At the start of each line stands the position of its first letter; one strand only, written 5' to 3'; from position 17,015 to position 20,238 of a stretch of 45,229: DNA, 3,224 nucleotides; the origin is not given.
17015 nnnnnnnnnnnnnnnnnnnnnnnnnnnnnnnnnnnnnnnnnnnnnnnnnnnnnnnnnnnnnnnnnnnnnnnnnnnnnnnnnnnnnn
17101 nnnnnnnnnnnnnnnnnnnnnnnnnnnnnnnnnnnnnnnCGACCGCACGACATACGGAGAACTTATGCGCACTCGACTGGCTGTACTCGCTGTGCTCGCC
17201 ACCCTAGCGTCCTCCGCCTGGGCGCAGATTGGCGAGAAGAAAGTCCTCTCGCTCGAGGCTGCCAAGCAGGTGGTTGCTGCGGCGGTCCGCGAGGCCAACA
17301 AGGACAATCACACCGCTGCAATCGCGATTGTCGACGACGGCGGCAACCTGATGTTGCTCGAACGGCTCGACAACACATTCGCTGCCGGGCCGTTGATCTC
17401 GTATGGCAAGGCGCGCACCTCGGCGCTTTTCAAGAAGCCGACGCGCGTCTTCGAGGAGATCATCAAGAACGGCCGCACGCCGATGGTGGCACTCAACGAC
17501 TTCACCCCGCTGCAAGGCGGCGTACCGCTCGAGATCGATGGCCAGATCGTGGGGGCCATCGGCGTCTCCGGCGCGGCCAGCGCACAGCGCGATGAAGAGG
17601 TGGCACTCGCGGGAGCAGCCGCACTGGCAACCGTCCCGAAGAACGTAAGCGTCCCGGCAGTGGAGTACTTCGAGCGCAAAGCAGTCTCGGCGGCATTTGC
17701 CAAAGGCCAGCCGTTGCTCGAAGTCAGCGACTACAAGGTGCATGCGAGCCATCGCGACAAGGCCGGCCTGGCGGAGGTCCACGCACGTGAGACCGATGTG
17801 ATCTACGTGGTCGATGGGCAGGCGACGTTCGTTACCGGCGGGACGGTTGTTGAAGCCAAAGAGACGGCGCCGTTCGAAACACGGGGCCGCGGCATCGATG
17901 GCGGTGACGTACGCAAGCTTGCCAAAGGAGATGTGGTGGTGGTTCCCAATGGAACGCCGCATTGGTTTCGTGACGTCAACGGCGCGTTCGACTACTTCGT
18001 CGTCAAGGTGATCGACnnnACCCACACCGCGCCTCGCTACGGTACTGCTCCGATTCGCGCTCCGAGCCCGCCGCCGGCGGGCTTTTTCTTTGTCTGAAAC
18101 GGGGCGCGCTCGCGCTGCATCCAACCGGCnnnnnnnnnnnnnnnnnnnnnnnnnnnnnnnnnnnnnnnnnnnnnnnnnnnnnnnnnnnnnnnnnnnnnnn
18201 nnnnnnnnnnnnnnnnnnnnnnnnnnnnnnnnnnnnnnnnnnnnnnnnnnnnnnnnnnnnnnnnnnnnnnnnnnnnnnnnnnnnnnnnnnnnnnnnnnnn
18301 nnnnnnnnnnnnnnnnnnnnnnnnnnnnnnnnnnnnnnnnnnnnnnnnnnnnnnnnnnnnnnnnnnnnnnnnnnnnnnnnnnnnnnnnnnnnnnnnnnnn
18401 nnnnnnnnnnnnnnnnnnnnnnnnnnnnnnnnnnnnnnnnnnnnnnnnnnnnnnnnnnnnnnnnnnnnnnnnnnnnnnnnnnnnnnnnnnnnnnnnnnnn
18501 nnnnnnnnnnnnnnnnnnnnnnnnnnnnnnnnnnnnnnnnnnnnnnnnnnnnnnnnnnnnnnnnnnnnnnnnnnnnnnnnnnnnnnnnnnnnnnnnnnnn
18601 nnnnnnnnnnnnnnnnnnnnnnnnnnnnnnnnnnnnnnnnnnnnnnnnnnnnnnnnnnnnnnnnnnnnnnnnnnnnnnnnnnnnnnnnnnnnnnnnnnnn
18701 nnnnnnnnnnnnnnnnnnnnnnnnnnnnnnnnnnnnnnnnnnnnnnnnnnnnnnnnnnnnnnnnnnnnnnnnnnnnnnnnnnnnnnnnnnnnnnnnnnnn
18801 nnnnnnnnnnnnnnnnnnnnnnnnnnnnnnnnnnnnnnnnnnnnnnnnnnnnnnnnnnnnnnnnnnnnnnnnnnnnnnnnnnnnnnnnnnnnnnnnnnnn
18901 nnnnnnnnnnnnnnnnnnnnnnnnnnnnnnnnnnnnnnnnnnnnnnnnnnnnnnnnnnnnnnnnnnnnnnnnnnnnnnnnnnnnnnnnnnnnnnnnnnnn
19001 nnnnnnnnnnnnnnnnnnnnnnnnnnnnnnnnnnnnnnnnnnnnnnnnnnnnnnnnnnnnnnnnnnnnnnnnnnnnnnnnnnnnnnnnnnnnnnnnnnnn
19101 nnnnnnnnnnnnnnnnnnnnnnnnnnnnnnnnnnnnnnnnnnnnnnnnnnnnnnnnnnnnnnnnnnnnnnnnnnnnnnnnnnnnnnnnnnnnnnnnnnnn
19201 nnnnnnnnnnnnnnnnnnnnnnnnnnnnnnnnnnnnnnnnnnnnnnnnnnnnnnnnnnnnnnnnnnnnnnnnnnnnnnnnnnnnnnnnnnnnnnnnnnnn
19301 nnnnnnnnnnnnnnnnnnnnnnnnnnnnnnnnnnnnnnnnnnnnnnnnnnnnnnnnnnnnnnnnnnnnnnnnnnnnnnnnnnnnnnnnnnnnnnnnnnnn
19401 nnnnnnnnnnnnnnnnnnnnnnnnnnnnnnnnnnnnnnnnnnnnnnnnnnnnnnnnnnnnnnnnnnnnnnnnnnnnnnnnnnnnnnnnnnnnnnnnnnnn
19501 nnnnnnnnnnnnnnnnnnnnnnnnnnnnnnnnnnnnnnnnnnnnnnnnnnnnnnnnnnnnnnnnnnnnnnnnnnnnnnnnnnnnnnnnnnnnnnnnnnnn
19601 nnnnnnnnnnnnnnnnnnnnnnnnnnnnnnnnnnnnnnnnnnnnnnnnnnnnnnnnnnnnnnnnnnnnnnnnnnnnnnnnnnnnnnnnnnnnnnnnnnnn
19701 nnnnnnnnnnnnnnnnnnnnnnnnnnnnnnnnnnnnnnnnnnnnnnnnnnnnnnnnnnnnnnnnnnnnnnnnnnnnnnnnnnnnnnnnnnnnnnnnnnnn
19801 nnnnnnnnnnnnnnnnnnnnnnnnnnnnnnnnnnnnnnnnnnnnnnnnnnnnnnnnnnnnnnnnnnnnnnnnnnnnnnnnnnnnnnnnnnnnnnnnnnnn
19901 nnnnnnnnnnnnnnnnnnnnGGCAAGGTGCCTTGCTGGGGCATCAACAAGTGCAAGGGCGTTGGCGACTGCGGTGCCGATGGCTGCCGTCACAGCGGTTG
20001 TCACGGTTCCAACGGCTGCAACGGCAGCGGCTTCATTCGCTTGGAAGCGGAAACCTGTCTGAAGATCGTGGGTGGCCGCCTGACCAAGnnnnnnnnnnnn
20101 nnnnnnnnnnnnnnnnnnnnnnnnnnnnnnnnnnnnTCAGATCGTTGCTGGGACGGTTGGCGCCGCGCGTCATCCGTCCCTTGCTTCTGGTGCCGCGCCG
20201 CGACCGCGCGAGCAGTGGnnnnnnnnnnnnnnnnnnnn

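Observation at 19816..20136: Precursor peptide has a 7-cysteine Gly-rich ladder instead of the usual 4 Cys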

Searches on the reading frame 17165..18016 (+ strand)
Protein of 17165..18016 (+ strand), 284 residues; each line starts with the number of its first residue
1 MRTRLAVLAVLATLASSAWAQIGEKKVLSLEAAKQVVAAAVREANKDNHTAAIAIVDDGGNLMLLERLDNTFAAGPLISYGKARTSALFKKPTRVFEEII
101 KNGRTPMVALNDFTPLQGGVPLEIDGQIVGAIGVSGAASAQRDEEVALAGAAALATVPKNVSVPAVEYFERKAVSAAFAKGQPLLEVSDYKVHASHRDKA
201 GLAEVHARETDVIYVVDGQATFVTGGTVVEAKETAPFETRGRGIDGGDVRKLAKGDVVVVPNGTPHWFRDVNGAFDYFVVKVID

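Call 3: search_protein_families(library=pfam, proteins=[window:17165-18016:+], max_evalue=0.01)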
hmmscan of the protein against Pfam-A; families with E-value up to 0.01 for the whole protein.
window:17165-18016:+ (284 aa): 4 families
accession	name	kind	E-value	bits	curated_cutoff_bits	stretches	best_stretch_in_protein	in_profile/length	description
PF03928.20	HbpS-like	-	7.8e-32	110.4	25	1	28-151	1-127/128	Haem degrading protein HbpS-like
PF07883.17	Cupin_2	-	2.1e-07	31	27.2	1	246-269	34-57/70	Cupin domain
PF00190.28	Cupin_1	-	3e-06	27.3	22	1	204-279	49-112/151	Cupin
PF03079.20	ARD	-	0.0076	16.9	27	0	252-268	119-135/157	ARD/ARD' family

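Call 4: search_protein_families(library=ncbifam, proteins=[window:17165-18016:+], max_evalue=0.01)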
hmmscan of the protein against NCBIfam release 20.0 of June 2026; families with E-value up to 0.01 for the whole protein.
window:17165-18016:+ (284 aa): 1 family
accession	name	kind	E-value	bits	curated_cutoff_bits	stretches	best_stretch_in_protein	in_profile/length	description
NF007275.0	PRK09732.1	equivalog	5.1e-32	110.5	246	1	25-155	4-133/134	hypothetical protein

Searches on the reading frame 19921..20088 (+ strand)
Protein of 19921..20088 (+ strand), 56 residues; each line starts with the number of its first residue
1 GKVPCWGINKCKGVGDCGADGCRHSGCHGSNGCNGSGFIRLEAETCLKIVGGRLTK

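Call 29: search_protein_representatives(protein=window:19921-20088:+)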
Query: 56 residues. Proteins with E-value up to 0.001 (for the whole library): 81; up to 1e-10: 2; up to 1e-30: 0. The best 81 are listed.
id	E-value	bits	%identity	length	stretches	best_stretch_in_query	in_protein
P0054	2.8e-15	71.9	66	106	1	4-56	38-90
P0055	1.0e-10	57.4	65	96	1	2-55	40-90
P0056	1.1e-10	57.4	67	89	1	2-55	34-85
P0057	4.3e-10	55.5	64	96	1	3-55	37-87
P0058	4.3e-10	55.5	61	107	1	2-55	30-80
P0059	5.4e-10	55.2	56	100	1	3-55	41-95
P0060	1.0e-09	54.3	53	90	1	1-55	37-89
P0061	1.1e-09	54.2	31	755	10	15-43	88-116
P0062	1.4e-09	53.9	55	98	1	1-55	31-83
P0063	2.5e-09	53.0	47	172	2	2-48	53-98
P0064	3.6e-09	52.5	62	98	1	3-55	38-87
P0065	7.2e-09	51.6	60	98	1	1-55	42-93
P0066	1.5e-08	50.6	55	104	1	2-55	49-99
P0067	2.0e-08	50.2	59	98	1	2-55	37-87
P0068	2.9e-08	49.7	56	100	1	3-55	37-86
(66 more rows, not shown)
